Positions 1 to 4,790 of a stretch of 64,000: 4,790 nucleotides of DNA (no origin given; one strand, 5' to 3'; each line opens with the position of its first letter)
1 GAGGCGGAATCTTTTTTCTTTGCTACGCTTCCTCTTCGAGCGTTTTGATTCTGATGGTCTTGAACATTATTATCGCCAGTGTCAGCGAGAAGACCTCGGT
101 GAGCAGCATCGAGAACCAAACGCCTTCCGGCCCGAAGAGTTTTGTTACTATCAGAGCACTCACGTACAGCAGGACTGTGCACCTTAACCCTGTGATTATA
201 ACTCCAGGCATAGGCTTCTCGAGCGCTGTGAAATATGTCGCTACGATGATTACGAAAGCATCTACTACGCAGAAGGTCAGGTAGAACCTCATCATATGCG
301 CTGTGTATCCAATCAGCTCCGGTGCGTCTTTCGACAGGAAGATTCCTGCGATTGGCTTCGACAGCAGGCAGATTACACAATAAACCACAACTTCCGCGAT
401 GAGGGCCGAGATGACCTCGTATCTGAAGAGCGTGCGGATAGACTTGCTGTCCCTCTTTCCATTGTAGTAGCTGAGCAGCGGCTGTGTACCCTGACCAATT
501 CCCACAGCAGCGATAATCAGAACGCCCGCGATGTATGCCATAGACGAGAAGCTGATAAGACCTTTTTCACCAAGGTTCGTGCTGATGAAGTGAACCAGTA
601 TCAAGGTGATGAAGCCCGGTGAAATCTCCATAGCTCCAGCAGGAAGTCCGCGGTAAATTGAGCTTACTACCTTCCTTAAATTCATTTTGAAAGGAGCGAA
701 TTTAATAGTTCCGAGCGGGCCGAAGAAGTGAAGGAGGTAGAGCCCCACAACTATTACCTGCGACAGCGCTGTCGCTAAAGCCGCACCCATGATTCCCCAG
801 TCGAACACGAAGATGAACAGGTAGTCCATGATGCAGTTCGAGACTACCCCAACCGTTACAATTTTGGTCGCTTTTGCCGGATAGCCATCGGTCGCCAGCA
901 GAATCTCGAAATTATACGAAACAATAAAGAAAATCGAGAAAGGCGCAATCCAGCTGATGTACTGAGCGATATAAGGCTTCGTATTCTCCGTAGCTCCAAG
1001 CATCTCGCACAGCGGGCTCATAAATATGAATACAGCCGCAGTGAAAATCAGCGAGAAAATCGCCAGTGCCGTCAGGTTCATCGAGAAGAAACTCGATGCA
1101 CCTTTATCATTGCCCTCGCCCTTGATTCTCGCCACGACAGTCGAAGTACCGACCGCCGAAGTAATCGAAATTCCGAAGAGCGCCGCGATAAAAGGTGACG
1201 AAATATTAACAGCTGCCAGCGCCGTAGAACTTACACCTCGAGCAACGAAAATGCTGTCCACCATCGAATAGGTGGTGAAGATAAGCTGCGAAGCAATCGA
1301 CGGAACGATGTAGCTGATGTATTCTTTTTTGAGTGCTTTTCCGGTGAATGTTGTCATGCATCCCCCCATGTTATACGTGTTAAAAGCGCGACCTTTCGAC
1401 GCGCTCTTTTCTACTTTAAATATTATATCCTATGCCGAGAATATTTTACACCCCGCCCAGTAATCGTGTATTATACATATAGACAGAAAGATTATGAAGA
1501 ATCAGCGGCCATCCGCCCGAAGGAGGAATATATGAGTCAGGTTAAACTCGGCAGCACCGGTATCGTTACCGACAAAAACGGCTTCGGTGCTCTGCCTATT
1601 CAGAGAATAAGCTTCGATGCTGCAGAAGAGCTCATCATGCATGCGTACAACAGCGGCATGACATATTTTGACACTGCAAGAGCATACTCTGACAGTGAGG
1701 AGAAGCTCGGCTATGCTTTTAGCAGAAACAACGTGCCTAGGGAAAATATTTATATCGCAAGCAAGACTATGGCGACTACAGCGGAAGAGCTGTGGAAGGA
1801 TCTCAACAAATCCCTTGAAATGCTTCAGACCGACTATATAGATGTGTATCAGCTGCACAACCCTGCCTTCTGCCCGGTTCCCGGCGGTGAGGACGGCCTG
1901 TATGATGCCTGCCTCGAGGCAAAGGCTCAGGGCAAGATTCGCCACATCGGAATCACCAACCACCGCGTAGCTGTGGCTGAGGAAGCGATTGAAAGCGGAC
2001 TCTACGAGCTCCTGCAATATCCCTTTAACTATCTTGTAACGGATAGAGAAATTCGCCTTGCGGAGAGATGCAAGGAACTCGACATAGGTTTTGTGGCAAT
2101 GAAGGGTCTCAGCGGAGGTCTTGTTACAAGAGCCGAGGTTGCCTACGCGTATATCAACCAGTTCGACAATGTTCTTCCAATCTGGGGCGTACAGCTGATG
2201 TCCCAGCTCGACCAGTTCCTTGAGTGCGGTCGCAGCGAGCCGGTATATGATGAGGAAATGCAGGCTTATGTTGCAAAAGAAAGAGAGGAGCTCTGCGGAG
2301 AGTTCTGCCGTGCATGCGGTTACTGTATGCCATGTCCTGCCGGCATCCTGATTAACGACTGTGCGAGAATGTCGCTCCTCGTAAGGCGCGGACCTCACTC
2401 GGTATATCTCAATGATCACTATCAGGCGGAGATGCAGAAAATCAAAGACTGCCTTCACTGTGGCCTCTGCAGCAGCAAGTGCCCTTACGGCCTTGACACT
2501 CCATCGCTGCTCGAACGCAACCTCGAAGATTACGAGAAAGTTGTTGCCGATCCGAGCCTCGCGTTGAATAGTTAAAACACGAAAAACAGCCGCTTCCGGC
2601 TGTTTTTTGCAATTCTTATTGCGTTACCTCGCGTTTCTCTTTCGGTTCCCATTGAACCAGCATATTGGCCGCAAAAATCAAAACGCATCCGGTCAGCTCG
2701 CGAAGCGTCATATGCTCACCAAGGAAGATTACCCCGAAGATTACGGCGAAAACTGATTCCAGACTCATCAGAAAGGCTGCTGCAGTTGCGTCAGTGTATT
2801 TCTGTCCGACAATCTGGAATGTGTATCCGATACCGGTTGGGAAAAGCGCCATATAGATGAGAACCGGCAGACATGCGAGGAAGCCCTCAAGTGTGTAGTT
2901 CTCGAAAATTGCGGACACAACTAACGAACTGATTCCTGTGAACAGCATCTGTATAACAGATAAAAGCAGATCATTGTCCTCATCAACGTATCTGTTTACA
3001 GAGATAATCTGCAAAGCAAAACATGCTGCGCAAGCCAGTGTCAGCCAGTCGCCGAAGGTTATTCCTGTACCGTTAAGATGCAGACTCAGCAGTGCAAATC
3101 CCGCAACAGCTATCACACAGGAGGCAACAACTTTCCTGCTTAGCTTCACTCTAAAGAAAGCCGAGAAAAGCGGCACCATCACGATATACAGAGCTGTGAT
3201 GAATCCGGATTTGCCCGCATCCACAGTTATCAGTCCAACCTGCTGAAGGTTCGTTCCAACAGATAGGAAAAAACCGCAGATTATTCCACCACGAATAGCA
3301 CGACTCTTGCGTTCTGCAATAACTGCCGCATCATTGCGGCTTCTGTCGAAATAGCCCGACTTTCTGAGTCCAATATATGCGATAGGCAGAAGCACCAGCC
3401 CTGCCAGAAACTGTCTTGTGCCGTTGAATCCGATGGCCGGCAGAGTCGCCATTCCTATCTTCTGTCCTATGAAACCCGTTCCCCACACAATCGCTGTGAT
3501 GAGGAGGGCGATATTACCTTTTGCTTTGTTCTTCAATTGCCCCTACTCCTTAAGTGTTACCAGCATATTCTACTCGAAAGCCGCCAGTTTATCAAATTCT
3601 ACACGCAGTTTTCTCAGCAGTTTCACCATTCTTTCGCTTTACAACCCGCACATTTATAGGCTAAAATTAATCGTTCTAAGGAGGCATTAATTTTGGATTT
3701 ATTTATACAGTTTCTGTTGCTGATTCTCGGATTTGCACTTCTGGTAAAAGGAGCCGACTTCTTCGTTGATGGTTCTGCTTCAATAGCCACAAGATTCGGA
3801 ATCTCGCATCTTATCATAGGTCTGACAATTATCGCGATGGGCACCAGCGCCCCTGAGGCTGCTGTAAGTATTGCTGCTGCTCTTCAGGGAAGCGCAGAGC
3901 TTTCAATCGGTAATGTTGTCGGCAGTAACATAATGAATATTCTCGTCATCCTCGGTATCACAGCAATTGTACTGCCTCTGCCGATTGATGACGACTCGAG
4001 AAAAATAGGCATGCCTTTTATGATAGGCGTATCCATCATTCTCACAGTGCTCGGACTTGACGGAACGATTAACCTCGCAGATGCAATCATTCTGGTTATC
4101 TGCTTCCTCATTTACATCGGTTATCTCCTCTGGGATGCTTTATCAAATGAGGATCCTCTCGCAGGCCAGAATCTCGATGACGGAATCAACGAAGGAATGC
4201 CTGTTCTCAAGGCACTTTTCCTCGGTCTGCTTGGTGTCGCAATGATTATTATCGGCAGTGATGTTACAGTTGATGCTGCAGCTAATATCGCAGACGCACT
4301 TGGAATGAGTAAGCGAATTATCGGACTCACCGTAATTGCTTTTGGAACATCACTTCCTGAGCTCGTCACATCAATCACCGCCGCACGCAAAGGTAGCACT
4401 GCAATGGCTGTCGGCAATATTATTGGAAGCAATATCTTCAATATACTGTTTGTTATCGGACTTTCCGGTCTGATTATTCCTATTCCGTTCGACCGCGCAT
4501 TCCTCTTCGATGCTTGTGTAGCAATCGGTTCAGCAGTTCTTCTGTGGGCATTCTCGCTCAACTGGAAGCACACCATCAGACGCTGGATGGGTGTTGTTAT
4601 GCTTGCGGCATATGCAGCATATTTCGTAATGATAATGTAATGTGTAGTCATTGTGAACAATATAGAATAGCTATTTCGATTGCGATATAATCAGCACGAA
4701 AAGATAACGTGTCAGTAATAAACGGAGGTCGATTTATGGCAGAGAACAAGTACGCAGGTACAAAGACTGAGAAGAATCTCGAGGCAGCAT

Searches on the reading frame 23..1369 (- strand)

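Call 52: search_protein_families(library=pfam, proteins=[window:23-1369:-], max_evalue=0.00001)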
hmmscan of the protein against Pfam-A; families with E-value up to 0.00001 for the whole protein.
window:23-1369:- (448 aa): 1 family
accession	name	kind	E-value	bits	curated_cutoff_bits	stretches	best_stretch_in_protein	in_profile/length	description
PF01554.23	MatE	-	1.6e-34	119.4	24.9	2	23-184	1-161/161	MatE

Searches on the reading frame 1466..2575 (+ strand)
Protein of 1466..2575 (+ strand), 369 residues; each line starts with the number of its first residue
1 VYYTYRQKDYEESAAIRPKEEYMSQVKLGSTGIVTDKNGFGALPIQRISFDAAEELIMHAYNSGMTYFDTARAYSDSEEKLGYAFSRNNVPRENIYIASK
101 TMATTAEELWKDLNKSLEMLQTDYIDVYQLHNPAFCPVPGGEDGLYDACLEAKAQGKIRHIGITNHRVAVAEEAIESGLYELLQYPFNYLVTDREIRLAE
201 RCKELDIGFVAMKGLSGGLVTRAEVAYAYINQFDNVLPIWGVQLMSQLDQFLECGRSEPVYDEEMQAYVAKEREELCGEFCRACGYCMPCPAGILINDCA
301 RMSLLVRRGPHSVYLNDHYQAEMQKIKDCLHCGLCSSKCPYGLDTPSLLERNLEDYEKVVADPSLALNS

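Call 52: search_protein_families(library=pfam, proteins=[window:1466-2575:+], max_evalue=0.00001)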
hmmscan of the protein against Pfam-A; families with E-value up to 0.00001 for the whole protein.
window:1466-2575:+ (369 aa): 3 families
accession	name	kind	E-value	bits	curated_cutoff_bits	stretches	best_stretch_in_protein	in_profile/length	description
PF00248.27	Aldo_ket_red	-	1.6e-33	116.5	24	1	42-223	8-200/291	Aldo/keto reductase family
PF13534.11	Fer4_17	-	7.6e-10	39.6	22.2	1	280-344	1-61/61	4Fe-4S dicluster domain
PF13187.11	Fer4_9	-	1.5e-06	28.5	27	1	281-342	2-50/52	4Fe-4S dicluster domain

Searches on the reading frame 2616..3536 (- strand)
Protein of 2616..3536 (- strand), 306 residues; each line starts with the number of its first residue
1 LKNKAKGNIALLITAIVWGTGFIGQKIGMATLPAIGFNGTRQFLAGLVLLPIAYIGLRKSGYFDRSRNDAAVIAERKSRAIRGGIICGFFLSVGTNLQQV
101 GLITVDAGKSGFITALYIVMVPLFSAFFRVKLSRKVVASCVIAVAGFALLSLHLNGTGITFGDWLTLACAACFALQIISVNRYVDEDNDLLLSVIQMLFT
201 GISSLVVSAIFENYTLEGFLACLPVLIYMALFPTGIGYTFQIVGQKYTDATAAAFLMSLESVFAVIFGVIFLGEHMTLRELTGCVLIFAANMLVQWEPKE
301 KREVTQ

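Call 52: search_protein_families(library=pfam, proteins=[window:2616-3536:-], max_evalue=0.00001)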
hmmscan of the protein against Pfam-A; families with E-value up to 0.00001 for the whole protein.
window:2616-3536:- (306 aa): 1 family
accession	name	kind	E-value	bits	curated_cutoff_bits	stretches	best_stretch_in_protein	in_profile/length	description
PF00892.27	EamA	-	3e-35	121.9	28.2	2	161-294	2-133/135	EamA-like transporter family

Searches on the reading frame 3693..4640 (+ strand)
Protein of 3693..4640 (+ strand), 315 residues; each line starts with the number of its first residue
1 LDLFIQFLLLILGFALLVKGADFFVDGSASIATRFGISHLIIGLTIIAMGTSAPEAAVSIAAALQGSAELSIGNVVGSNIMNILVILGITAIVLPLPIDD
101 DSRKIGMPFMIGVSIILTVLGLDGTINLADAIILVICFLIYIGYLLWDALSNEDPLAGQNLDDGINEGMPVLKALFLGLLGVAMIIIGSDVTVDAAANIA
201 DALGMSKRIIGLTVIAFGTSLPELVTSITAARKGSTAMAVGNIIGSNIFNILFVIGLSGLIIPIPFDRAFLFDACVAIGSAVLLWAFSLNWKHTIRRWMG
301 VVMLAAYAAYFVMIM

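Call 52: search_protein_families(library=pfam, proteins=[window:3693-4640:+], max_evalue=0.00001)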
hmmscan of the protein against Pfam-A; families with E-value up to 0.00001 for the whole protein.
window:3693-4640:+ (315 aa): 1 family
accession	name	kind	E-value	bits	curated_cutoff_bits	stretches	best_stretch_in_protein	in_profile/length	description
PF01699.29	Na_Ca_ex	-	1.5e-68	230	24.9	2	174-314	2-149/151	Sodium/calcium exchanger protein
